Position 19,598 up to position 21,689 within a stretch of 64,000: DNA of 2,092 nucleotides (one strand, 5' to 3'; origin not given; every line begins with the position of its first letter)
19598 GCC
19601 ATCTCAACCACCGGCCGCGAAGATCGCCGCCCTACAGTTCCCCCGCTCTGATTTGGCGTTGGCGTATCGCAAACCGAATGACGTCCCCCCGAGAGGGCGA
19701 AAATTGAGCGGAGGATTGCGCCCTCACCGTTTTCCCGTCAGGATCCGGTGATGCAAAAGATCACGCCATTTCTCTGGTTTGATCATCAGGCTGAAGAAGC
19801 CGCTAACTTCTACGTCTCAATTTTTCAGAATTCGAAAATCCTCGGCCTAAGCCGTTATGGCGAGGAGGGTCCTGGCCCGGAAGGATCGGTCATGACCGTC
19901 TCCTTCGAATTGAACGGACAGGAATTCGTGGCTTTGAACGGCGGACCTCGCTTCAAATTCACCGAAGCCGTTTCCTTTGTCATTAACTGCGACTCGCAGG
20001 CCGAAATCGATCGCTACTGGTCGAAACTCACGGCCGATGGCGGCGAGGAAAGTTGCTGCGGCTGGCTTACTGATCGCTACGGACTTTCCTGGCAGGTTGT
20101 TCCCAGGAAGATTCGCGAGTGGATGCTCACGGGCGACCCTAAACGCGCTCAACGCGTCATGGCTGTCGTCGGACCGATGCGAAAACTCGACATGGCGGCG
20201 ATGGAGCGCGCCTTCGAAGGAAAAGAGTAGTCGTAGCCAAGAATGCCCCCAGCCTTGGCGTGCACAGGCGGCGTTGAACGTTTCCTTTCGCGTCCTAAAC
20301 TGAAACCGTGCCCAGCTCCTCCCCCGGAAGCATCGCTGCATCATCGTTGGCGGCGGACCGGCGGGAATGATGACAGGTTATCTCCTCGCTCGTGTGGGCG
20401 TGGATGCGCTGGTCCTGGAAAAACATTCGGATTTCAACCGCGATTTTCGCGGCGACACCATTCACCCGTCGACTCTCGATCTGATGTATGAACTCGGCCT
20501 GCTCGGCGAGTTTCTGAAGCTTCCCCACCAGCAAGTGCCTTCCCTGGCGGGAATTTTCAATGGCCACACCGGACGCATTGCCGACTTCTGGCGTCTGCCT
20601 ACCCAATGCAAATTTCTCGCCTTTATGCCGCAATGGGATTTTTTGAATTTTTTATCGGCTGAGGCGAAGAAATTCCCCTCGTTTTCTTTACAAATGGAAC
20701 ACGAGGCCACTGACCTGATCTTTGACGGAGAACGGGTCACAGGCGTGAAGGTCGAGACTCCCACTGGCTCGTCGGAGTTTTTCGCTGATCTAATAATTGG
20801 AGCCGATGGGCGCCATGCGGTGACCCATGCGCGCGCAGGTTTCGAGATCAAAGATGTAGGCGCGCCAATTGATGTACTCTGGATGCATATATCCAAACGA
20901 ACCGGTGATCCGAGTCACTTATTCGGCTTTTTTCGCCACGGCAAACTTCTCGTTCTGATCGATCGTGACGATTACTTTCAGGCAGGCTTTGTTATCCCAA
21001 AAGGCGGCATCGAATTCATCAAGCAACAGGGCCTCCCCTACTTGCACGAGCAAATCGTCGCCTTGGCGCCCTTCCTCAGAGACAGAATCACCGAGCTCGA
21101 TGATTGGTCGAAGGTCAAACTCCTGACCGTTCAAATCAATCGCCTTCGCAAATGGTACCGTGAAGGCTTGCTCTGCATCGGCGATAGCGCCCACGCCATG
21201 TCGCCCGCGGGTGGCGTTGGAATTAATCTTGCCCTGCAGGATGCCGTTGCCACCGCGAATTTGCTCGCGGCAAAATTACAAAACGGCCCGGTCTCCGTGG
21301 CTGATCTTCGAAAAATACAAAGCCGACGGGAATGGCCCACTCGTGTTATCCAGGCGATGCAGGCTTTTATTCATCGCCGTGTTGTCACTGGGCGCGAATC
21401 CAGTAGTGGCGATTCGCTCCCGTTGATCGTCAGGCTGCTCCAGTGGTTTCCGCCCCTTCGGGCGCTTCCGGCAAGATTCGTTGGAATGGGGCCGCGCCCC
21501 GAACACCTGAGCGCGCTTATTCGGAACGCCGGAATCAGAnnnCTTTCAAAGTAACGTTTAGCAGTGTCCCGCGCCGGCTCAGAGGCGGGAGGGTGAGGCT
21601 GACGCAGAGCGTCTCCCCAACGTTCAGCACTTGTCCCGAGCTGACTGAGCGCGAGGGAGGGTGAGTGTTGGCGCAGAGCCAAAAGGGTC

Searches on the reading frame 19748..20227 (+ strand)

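Call 42: search_protein_families(library=pfam, proteins=[window:19748-20227:+], max_evalue=0.001)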
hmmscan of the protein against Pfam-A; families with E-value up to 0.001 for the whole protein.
window:19748-20227:+ (160 aa): 1 family
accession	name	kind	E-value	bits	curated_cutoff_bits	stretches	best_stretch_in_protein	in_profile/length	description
PF06983.19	3-dmu-9_3-mt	-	3.3e-52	176.3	24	1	3-118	1-116/116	3-demethylubiquinone-9 3-methyltransferase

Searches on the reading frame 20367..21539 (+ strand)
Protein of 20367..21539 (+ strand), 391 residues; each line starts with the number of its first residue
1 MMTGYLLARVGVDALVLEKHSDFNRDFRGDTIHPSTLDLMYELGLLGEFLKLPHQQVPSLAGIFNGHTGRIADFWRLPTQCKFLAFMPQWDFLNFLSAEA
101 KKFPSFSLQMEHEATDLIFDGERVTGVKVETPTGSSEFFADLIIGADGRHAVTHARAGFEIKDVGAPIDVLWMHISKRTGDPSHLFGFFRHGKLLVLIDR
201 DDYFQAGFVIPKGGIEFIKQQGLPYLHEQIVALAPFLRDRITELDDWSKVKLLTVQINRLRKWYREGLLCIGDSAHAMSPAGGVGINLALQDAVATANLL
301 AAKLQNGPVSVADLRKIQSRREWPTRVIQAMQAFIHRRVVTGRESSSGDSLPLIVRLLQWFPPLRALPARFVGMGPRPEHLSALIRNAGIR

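Call 70: search_protein_families(library=pfam, proteins=[window:20367-21539:+], max_evalue=0.00001)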
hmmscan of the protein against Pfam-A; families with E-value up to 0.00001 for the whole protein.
window:20367-21539:+ (391 aa): 1 family
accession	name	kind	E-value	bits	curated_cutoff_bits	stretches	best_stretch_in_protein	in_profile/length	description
PF01494.25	FAD_binding_3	-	1e-43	150.3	22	1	1-307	14-326/349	FAD binding domain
